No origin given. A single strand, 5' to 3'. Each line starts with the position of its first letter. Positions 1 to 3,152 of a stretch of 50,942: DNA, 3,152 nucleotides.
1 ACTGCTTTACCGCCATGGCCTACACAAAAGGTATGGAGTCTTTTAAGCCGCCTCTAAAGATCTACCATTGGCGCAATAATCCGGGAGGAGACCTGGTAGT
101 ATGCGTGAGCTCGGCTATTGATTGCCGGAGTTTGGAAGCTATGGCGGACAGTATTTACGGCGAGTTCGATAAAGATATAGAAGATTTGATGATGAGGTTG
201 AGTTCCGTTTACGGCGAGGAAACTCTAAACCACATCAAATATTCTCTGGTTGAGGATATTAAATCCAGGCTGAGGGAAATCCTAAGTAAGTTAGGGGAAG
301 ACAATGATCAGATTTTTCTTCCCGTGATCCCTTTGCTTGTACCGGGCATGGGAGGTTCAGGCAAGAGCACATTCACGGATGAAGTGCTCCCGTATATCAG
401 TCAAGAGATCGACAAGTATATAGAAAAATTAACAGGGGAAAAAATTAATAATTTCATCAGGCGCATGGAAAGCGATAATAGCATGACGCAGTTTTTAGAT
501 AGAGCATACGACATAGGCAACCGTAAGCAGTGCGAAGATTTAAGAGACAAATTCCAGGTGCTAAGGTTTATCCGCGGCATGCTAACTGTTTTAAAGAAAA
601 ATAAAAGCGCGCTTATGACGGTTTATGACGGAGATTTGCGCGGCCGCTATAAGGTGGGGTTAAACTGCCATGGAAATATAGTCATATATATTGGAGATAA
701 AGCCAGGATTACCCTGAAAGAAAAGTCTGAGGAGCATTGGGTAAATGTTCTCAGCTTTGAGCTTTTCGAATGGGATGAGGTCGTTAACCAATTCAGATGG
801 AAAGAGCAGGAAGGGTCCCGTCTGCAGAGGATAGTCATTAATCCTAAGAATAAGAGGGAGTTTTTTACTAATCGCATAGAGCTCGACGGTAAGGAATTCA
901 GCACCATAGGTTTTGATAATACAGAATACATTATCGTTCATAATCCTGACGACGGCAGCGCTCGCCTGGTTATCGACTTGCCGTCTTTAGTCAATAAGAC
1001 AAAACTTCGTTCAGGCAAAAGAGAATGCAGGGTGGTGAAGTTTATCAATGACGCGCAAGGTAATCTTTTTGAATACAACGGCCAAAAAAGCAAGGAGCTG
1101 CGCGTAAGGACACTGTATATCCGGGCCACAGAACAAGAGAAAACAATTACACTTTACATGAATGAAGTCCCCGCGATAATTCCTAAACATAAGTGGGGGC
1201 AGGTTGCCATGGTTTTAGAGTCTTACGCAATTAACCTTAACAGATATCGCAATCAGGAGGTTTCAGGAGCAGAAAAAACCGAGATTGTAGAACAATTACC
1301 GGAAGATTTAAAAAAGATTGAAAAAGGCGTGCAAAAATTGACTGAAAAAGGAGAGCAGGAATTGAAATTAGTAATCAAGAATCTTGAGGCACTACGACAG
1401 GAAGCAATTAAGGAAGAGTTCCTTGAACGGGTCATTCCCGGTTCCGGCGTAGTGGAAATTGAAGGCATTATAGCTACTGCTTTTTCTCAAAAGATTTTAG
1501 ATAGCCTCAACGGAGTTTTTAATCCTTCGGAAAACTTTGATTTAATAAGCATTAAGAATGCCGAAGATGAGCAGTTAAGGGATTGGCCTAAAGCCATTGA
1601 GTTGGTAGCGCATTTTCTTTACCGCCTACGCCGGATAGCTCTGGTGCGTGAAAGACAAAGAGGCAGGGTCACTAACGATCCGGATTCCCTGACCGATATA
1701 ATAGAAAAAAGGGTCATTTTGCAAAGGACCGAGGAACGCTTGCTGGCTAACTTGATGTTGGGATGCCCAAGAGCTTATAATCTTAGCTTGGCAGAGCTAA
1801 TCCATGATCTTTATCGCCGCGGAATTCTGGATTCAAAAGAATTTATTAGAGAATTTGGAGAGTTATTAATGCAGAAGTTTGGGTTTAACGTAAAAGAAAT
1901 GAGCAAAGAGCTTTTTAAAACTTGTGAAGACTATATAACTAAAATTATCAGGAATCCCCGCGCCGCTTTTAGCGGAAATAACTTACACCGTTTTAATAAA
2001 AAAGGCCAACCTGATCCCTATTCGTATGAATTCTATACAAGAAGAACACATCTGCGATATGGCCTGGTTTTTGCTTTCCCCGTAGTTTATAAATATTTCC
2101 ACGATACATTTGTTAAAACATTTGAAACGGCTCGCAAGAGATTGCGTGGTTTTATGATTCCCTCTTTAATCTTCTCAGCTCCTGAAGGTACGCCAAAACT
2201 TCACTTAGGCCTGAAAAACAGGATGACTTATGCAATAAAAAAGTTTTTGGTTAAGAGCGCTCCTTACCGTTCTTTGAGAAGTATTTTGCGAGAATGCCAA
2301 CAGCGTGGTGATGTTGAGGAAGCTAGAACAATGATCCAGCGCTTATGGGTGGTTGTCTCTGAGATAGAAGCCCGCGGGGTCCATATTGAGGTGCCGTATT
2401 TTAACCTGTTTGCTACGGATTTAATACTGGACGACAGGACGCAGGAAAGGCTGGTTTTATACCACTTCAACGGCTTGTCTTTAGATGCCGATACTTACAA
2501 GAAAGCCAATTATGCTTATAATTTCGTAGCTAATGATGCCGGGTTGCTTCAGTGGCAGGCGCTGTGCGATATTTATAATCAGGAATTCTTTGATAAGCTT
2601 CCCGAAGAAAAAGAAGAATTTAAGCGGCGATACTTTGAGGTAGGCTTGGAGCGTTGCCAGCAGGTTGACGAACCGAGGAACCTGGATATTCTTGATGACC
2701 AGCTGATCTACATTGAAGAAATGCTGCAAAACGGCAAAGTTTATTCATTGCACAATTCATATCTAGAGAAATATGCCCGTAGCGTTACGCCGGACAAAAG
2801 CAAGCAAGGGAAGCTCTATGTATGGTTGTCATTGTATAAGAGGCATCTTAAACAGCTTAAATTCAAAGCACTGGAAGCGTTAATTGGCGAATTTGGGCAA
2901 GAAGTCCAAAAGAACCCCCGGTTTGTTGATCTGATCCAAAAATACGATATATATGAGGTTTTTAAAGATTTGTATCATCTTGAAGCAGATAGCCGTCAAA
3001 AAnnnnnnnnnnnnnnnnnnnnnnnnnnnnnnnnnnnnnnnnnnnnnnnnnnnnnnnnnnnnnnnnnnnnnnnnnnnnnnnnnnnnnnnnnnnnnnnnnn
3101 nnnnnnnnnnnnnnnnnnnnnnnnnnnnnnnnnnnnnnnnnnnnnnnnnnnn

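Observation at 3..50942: One uninterrupted ORF fills the entire 50.9-kb window (at least 16,980 codons, open at both ends)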

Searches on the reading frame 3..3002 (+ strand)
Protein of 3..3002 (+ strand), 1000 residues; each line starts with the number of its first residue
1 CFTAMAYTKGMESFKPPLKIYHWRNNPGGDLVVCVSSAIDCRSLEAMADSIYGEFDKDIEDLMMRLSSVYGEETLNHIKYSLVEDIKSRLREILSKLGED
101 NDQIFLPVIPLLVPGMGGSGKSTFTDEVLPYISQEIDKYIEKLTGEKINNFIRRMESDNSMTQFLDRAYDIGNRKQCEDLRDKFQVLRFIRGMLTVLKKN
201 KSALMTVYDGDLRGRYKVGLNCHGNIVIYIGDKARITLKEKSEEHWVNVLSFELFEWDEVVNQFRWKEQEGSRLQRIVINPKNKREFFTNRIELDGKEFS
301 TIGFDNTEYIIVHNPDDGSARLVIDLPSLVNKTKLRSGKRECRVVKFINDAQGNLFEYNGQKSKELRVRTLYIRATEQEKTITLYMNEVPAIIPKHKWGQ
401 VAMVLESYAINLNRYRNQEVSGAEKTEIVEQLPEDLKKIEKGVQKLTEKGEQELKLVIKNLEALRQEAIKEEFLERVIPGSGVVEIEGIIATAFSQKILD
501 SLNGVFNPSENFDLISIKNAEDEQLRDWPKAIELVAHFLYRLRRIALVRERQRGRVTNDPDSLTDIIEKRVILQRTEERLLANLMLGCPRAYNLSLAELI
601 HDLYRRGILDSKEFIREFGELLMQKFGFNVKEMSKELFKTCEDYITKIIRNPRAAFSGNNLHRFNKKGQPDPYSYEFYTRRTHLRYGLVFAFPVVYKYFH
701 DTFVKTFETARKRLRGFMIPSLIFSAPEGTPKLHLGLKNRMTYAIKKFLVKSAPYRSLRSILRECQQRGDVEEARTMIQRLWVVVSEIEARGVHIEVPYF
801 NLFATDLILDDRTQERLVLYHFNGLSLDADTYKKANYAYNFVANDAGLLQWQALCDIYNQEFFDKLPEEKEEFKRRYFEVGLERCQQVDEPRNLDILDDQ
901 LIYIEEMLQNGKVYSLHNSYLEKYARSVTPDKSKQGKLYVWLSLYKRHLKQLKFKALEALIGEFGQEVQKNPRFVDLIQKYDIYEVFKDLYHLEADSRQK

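Call 19: search_protein_families(library=pfam, proteins=[window:3-3002:+], max_evalue=0.05)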
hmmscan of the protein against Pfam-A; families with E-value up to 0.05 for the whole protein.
window:3-3002:+ (1000 aa): 1 family
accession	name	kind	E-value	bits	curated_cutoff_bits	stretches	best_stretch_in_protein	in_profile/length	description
PF11458.13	Mistic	-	0.00036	20.9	26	0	124-155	35-66/74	Membrane-integrating protein Mistic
